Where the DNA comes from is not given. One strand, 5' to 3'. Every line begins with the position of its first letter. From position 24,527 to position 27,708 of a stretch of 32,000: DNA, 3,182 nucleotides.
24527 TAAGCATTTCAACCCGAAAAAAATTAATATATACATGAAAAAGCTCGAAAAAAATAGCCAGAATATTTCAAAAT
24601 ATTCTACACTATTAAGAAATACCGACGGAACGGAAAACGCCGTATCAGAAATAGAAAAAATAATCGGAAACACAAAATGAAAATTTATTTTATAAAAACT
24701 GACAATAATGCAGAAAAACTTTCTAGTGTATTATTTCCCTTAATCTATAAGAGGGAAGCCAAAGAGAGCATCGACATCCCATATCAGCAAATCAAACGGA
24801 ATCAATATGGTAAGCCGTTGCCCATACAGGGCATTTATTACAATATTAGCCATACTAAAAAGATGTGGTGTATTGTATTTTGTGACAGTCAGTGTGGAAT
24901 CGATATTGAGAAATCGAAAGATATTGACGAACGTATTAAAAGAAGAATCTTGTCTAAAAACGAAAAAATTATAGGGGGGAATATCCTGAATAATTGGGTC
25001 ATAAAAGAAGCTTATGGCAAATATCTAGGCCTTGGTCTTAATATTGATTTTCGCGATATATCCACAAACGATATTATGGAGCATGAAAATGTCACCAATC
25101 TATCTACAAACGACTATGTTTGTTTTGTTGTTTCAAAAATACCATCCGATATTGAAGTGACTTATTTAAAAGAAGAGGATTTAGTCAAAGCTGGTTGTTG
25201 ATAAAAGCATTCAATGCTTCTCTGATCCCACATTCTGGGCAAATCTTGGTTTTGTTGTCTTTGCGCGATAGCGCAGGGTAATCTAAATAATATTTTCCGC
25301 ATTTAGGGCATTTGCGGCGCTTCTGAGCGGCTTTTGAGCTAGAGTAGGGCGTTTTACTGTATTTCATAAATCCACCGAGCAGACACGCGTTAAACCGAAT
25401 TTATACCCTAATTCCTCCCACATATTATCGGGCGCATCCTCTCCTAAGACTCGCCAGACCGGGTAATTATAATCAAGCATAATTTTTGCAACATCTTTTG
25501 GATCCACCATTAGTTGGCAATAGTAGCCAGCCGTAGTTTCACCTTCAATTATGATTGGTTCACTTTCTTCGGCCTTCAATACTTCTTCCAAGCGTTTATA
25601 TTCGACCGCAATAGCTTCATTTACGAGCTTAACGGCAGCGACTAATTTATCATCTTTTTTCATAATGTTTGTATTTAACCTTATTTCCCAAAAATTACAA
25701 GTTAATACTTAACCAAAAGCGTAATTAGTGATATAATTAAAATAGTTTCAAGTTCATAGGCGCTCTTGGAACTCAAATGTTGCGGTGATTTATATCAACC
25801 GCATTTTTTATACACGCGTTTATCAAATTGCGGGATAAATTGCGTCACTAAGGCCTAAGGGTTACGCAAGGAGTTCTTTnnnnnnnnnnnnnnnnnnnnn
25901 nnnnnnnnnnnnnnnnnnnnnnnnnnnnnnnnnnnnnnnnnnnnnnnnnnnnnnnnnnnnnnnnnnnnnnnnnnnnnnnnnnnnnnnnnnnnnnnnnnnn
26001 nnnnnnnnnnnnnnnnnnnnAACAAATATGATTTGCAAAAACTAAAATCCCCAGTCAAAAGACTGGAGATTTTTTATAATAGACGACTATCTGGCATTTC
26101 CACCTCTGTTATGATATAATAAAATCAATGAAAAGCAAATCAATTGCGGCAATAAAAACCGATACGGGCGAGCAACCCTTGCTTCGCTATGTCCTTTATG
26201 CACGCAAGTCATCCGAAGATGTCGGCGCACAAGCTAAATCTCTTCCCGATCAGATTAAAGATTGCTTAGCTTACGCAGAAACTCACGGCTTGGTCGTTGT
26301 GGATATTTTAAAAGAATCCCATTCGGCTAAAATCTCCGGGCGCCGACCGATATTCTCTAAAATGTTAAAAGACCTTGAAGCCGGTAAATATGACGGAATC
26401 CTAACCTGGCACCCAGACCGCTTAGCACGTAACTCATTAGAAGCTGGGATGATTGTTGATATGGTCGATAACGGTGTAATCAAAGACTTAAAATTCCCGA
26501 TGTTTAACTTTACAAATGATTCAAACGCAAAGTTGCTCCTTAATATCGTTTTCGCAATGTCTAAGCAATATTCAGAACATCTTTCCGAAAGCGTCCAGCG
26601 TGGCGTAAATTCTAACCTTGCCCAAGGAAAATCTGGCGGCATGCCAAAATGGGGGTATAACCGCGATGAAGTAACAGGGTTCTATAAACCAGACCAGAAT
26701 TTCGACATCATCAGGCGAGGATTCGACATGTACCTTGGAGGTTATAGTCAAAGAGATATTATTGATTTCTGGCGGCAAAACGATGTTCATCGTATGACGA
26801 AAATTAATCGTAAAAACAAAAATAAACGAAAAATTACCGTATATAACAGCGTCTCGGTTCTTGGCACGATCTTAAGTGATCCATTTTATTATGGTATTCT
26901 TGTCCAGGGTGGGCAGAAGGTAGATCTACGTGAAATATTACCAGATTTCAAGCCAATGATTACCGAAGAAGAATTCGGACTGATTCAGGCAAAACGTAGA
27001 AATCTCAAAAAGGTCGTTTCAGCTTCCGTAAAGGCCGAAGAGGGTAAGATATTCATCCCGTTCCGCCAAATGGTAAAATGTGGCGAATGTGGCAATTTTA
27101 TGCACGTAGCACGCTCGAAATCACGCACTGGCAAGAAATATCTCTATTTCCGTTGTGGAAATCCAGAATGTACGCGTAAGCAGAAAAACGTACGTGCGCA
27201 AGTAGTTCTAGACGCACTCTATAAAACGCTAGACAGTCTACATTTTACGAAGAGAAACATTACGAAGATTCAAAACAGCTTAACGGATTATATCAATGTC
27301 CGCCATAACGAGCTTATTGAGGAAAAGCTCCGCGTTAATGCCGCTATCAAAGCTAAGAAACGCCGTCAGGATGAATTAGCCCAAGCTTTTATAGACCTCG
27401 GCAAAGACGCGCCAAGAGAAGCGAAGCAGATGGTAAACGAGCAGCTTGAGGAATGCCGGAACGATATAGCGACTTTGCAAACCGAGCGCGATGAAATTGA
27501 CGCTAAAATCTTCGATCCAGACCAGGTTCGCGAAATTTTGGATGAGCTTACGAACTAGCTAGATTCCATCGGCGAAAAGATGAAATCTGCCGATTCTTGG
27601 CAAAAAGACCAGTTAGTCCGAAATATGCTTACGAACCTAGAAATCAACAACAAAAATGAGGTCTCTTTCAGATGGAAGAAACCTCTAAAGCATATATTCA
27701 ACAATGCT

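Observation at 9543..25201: Self-sufficient condensation-only acyl/glycolipid gene cluster carried as AT-rich cargo: ACC, BirA, ACP, PPTase, FabD, two ketosynthases and three GTs, with no FabG/FabZ/FabI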

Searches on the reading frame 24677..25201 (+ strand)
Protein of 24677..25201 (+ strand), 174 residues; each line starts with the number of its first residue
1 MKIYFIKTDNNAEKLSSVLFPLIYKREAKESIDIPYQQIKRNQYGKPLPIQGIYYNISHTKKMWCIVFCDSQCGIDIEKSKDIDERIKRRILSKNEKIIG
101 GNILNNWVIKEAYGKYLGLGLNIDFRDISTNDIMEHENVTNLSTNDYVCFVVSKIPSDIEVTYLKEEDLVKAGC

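Call 4: search_protein_families(library=pfam, proteins=[window:24677-25201:+], max_evalue=0.01)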
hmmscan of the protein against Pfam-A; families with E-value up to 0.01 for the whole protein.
window:24677-25201:+ (174 aa): 1 family
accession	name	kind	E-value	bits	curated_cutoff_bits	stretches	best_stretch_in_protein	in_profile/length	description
PF01648.25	ACPS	-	2.2e-08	34.5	25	1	73-141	2-87/111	4'-phosphopantetheinyl transferase superfamily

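Call 9: search_protein_families(library=ncbifam, proteins=[window:24677-25201:+], max_evalue=0.001)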
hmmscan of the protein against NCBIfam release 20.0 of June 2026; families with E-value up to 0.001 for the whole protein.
window:24677-25201:+ (174 aa): 1 family
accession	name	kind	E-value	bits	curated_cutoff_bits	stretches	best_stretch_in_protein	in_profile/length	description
NF047349.1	4PPT_AusB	equivalog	1.1e-07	31.5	225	1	51-138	79-171/205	aureusimine biosynthesis 4'-phosphopantetheinyl transferase AusB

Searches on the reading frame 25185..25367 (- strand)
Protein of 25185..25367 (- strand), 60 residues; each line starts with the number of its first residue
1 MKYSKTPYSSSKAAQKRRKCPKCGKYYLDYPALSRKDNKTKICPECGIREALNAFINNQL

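Call 63: search_protein_families(library=padloc, proteins=[window:25185-25367:-], max_evalue=0.001)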
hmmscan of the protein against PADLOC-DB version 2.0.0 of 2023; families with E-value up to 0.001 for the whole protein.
window:25185-25367:- (60 aa): 2 families
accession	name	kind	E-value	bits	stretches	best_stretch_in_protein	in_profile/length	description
PDLC04447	PDC-M14A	-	0.00014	20.3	1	18-58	20-61/152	-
PDLC01691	Cas12f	-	0.00092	17.2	1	11-50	282-315/332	CAS-V-F; effector__SPE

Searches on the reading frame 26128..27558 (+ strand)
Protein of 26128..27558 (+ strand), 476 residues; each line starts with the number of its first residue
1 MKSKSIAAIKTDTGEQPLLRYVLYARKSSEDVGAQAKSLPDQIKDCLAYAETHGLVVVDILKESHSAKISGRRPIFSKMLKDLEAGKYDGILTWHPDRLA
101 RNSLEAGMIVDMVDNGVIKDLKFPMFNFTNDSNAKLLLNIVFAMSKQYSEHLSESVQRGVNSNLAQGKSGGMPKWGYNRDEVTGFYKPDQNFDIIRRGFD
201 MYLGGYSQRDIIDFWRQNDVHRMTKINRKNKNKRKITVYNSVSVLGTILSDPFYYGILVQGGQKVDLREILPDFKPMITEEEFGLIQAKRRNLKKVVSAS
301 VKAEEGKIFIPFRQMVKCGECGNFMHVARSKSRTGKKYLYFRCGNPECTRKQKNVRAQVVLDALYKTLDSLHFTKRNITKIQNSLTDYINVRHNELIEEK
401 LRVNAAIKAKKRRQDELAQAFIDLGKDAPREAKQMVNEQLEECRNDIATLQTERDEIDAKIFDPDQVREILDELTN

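Call 6: search_protein_families(library=ncbifam, proteins=[window:26128-27558:+], max_evalue=0.001)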
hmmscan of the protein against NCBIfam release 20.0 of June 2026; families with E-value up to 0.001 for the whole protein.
window:26128-27558:+ (476 aa): 6 families
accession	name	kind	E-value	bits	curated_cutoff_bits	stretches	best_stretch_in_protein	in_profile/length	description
NF041201.1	recomb_XisF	equivalog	4.1e-23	82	375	1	23-384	3-369/465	fdxN element excision recombinase XisF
NF047343.1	SCCmet_CcrB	equivalog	1.9e-16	59.9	900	1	22-473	10-466/542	cassette chromosome recombinase CcrB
NF033518.0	transpos_IS607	equivalog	6.7e-11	42.1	110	1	13-104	48-135/187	IS607 family transposase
NF047347.1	SCCmet_CcrC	equivalog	1.2e-07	30.6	900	1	66-468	52-469/558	cassette chromosome recombinase CcrC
NF047344.1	SCCmet_CcrA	equivalog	1.6e-07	30.8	700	1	34-443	13-387/442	cassette chromosome recombinase CcrA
NF049883.1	resolv_YneB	equivalog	4.3e-05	23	175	1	21-167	2-146/211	YneB family resolvase-like protein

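Call 57: find_related_loci(query=window:26128-27558:+, collection=viral_contigs, flank=10000)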
Query window:26128-27558:+ (476 aa) in viral_contigs; peptide patterns used: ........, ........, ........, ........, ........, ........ (x = any residue, [..] = any of these).
1 stretches matched a pattern, but none encodes a relative of the query by tblastn (E <= 1e-3).
